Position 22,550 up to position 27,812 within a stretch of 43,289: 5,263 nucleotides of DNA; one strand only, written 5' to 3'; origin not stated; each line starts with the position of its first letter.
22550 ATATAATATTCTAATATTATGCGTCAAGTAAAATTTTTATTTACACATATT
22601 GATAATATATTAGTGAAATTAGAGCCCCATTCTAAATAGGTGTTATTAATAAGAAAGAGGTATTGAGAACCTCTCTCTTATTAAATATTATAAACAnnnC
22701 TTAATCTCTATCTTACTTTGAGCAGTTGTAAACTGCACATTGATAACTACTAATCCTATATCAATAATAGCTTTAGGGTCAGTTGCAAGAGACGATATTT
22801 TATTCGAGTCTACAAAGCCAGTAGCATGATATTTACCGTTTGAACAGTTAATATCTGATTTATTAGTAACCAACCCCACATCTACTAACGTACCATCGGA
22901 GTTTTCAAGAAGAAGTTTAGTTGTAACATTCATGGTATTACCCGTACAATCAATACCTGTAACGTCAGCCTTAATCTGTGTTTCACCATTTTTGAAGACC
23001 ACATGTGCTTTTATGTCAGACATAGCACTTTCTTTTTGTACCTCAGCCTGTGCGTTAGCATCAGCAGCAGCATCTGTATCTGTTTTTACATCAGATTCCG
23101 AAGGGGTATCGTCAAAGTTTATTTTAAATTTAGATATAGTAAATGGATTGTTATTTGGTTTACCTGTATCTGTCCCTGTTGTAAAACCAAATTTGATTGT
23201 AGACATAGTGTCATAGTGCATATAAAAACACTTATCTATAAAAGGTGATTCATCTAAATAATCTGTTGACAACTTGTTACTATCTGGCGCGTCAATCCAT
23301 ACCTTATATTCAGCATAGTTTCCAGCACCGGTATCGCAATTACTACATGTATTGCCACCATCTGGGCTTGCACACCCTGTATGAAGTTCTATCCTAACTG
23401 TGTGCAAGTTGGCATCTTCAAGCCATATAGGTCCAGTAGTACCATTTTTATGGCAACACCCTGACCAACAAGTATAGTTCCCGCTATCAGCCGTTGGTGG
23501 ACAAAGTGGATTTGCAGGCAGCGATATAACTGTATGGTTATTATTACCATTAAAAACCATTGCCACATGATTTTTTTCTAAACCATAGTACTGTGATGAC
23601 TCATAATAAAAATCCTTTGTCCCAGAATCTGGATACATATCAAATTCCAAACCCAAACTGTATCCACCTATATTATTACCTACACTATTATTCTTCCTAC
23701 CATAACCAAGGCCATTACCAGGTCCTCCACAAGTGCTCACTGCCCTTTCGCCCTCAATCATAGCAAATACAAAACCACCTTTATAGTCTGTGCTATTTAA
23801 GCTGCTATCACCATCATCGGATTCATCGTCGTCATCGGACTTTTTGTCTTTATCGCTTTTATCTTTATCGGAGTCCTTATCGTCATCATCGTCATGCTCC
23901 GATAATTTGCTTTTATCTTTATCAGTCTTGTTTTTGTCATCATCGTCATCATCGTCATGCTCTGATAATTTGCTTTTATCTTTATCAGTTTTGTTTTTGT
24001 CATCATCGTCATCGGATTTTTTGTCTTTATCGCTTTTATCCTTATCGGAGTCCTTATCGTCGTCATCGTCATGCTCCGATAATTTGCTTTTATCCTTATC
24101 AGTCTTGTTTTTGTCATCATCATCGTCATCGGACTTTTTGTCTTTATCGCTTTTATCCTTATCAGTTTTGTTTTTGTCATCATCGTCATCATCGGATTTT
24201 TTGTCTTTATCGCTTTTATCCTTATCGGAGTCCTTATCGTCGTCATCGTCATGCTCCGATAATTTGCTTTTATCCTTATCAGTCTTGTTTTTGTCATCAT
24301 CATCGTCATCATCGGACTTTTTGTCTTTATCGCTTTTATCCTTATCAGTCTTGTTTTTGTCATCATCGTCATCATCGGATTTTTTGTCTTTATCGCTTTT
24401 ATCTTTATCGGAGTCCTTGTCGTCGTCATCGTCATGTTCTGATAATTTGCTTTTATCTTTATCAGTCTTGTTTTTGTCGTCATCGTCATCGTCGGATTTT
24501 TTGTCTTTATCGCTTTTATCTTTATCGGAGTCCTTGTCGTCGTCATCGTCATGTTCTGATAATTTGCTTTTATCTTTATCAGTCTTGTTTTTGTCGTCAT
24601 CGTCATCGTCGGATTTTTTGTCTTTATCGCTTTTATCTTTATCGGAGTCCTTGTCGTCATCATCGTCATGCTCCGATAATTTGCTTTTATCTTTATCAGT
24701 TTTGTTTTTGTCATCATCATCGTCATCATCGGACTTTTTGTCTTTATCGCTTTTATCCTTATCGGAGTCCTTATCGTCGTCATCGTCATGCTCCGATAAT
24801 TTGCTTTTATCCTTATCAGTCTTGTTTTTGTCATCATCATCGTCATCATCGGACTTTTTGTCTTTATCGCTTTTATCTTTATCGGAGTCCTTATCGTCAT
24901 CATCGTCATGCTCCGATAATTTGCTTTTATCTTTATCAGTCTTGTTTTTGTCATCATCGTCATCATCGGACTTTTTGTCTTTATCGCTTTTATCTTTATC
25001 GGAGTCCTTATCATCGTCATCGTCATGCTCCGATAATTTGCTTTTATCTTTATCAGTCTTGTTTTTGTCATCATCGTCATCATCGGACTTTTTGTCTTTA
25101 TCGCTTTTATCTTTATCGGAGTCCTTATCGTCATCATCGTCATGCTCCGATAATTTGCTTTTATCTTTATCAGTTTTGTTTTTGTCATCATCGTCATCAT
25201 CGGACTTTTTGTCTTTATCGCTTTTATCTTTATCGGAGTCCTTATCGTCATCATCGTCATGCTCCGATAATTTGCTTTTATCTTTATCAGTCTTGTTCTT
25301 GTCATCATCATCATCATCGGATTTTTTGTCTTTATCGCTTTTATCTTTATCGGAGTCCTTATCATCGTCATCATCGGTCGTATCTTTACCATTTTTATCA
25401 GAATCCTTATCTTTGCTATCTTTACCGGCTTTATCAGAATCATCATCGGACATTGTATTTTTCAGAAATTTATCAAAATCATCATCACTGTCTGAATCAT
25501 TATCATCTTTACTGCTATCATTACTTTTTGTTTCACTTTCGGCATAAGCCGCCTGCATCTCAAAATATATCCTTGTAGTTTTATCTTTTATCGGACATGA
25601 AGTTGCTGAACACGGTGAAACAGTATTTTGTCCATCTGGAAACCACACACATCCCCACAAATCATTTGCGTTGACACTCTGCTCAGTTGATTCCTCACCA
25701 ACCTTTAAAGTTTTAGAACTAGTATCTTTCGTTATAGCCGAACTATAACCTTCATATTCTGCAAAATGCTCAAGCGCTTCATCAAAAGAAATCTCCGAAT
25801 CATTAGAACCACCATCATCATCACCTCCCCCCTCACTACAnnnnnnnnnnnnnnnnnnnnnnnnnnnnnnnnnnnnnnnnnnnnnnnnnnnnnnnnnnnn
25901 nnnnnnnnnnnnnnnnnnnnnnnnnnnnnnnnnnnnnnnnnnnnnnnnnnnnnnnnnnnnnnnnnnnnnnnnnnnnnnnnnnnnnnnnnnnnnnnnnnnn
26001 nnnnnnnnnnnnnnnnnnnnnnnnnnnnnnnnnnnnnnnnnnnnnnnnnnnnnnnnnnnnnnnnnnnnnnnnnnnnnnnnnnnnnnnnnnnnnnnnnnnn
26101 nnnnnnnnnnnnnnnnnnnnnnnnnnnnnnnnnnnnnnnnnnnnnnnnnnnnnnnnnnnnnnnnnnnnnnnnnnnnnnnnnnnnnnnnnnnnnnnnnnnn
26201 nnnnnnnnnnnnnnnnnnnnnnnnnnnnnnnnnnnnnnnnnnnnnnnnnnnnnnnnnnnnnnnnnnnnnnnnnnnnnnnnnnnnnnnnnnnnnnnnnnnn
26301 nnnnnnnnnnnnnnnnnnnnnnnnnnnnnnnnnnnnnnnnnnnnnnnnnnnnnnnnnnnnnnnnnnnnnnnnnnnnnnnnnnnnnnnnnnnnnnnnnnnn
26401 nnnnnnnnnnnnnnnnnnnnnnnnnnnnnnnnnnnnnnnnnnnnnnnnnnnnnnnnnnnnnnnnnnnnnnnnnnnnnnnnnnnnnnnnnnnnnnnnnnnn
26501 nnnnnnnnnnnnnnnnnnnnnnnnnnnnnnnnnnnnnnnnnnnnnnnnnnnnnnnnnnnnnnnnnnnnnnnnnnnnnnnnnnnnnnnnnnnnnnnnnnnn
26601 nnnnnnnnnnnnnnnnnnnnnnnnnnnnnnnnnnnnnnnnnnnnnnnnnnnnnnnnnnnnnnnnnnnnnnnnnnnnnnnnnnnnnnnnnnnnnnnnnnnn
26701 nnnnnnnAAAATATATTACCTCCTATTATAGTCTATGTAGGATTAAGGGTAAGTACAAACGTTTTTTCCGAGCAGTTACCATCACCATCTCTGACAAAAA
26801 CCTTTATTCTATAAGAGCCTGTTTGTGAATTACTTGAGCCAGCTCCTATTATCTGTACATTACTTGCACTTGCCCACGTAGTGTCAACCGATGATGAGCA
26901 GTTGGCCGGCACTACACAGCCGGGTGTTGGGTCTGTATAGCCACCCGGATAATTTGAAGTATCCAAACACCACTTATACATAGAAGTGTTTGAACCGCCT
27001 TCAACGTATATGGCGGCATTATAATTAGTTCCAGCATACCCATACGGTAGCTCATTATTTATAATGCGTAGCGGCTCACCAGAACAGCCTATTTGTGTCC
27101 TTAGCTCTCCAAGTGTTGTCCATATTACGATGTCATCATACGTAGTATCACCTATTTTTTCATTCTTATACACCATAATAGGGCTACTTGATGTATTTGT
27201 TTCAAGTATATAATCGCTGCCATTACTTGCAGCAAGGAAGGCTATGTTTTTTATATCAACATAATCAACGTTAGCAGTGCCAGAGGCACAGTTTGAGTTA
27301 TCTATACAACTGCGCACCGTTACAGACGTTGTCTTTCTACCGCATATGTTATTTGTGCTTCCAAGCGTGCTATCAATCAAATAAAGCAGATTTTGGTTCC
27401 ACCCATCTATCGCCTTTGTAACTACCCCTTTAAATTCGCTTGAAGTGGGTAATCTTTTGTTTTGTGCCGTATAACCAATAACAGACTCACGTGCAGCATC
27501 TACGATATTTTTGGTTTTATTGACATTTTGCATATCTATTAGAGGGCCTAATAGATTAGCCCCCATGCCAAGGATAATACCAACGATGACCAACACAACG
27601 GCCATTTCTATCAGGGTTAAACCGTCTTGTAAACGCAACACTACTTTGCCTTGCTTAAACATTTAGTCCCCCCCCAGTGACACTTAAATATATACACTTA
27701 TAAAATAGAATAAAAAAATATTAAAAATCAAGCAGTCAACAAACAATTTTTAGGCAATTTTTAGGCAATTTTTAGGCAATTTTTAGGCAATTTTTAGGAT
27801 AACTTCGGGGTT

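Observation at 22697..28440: Type-IV-pilin locus encoding a giant modular pilin with an L-type lectin module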

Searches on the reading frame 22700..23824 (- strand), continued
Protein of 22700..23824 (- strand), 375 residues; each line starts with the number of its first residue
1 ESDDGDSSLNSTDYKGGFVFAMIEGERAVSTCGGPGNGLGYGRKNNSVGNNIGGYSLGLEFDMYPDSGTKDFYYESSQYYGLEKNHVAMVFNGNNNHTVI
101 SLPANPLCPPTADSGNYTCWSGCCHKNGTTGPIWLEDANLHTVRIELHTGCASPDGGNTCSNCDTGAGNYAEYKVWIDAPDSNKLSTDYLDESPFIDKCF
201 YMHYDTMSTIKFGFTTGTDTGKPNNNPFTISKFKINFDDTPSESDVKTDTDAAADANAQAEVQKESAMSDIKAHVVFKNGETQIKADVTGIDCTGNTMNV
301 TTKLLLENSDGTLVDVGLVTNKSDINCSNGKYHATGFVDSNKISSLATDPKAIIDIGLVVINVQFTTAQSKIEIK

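Call 101: find_encoding_contigs(protein=P0162, flank=10000, max_places=1)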
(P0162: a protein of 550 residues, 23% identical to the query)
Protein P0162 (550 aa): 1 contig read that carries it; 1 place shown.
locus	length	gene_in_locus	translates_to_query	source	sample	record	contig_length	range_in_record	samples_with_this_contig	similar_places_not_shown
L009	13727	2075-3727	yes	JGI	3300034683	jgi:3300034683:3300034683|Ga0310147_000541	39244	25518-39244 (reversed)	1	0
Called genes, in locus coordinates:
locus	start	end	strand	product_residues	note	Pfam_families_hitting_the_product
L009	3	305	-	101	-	?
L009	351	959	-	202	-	-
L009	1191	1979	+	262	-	PF07963:N_methyl (weak)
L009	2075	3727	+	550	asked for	-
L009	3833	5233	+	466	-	PF13385:Laminin_G_3 (faint)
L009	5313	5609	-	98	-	PF12838:Fer4_7 (weak), PF13534:Fer4_17 (faint), PF14697:Fer4_21 (faint), PF00037:Fer4 (weak), PF12797:Fer4_2 (weak), PF13237:Fer4_10, PF12837:Fer4_6 (weak), PF13187:Fer4_9, +3 more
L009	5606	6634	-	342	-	PF03599:CdhD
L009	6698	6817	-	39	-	-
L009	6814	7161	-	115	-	PF01022:HTH_5, PF12802:MarR_2 (weak), PF12840:HTH_20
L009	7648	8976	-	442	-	PF03916:NrfD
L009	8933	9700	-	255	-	PF00037:Fer4 (faint), PF12797:Fer4_2 (weak), PF12837:Fer4_6 (faint), PF12838:Fer4_7, PF13183:Fer4_8 (faint), PF13237:Fer4_10 (faint), PF13247:Fer4_11, PF13187:Fer4_9 (weak), +3 more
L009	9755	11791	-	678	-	PF00384:Molybdopterin, PF01568:Molydop_binding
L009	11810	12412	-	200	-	PF02085:Cytochrom_CIII (weak), PF14522:Cytochrome_C7 (faint), PF14537:Cytochrom_c3_2 (faint)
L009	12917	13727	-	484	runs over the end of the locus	PF00483:NTP_transferase, PF12804:NTP_transf_3, PF22640:ManC_GMP_beta-helix, PF01050:MannoseP_isomer, PF07883:Cupin_2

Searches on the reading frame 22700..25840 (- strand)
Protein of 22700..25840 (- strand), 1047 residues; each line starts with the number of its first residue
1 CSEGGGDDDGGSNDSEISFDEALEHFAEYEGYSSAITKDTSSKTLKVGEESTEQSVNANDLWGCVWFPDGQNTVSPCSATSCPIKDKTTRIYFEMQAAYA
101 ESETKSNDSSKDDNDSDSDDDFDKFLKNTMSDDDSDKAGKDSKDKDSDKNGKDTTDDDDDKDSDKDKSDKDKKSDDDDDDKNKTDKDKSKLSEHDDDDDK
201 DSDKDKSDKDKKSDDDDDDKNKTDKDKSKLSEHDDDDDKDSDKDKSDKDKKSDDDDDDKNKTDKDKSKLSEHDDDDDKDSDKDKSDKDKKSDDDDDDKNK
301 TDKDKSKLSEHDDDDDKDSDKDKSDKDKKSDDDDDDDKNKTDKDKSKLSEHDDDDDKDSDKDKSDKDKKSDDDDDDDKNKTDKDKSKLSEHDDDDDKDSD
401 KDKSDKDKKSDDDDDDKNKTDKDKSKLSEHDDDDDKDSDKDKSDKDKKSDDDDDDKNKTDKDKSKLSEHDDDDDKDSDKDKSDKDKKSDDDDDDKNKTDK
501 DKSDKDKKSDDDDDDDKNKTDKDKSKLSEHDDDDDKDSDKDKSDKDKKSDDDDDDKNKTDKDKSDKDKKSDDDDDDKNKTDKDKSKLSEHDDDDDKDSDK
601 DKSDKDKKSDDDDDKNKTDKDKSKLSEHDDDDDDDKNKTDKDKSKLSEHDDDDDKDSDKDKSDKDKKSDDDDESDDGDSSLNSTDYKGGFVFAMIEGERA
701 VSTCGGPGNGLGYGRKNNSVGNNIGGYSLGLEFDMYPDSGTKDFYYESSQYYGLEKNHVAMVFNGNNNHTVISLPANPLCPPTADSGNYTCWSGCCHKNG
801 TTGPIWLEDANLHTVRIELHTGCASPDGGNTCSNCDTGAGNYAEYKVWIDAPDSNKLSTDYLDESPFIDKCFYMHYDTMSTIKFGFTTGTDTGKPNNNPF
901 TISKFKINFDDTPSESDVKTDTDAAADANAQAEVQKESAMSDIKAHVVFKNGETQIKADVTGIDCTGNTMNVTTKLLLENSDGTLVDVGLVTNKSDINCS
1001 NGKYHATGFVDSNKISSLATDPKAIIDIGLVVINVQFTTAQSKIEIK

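Call 81: predict_structure(alignment_id=A4)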
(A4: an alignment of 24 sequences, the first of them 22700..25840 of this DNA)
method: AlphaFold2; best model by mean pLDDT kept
length: 1047 residues; sequences in the alignment: 24
mean_pLDDT: 56.2   pTM: 0.55
mean pLDDT of the five models: 56.2, 52.8, 52.4, 51.7, 49.2
residues with pLDDT >= 90: 134; 70-90: 138; 50-70: 156; < 50: 619
segments of 3 or more residues with pLDDT < 50: 1-12, 104-187, 189-306, 308-342, 345-377, 379-381, 391-623, 625-676, 919-921, 924-942, 1001-1003, 1022-1025, 1038-1047
pLDDT, mean of each block of 10 residues (from residue 1): 39 76 94 85 91 59 93 95 94 89 47 43 40 43 44 42 46 44 45 45 41 40 39 43 41 41 39 43 41 41 44 37 40 45 46 40 41 46 49 44 41 45 45 42 38 43 43 44 42 45 44 40 42 39 38 40 41 43 44 41 39 41 46 42 43 44 40 46 69 95 84 68 82 74 55 70 80 63 61 76 74 95 74 75 93 93 89 89 93 70 96 55 46 41 52 67 74 78 76 63 52 55 51 51 44
secondary structure, 60 per line:
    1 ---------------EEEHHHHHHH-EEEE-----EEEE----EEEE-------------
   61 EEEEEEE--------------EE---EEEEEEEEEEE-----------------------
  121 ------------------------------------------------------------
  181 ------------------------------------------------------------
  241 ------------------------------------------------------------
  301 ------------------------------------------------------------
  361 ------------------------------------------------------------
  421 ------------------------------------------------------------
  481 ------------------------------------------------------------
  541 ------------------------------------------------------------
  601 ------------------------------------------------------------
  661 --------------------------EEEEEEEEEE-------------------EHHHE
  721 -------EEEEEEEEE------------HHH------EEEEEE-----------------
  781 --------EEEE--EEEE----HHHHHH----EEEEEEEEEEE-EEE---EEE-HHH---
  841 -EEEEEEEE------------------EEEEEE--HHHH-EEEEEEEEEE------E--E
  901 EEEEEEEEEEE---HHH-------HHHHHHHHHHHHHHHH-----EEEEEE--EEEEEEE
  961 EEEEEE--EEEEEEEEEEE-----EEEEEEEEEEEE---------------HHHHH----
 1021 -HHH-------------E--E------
elements in order (helices of 4 or more, strands of 3 or more residues): E16-18 H19-25 E27-30 E36-39 E44-47 E61-67 E87-97 E687-696 E728-736 E758-763 E789-792 E795-798 H803-808 E813-823 E825-827 E831-833 E842-849 E868-873 H876-879 E881-890 E900-911 H925-940 E946-951 E954-966 E969-979 E985-996 H1012-1016

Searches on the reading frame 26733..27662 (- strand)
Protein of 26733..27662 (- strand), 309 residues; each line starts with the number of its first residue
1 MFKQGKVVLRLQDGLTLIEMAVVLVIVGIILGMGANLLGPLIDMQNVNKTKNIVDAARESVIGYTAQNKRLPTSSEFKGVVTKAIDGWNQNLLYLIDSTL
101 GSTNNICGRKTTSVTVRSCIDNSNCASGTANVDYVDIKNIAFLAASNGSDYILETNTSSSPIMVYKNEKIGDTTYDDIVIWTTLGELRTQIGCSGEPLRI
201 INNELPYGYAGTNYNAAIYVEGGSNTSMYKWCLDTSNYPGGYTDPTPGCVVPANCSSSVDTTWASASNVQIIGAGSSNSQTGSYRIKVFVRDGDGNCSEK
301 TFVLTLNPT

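Call 3: search_protein_families(library=pfam, proteins=[window:26733-27662:-], max_evalue=1)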
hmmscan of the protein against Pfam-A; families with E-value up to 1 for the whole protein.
window:26733-27662:- (309 aa): 3 families
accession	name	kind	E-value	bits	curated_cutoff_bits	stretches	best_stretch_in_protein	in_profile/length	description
PF07963.17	N_methyl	-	5.3e-05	23.1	21.2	1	10-33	2-25/27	Prokaryotic N-terminal methylation motif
PF05345.18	He_PIG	-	0.017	15.9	24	1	266-306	56-95/96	Putative Ig domain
PF07495.19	Y_Y_Y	-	0.11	12.9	26.6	1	278-305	34-61/65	Y_Y_Y domain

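Call 4: search_protein_families(library=ncbifam, proteins=[window:26733-27662:-], max_evalue=1)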
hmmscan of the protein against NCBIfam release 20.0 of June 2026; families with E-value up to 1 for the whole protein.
window:26733-27662:- (309 aa): 6 families
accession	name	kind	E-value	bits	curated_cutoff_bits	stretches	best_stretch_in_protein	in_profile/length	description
TIGR02532.1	IV_pilin_GFxxxE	domain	2e-05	24.2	16.3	1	12-34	1-23/24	prepilin-type N-terminal cleavage/methylation domain-containing protein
TIGR01710.1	typeII_sec_gspG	equivalog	0.00011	22.2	88.85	1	14-76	2-64/134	type II secretion system major pseudopilin GspG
TIGR01708.2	typeII_sec_gspH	equivalog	0.00094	19.2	80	1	12-33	1-22/169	type II secretion system minor pseudopilin GspH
NF040999.1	pilin_ComGC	equivalog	0.004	17.3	75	1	13-31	2-20/84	competence type IV pilus major pilin ComGC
NF007800.0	PRK10506.1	equivalog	0.066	13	158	1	9-35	5-31/163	prepilin peptidase-dependent protein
TIGR02596.1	TIGR02596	subfamily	0.091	12.8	70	1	16-50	2-36/196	Verru_Chthon cassette protein D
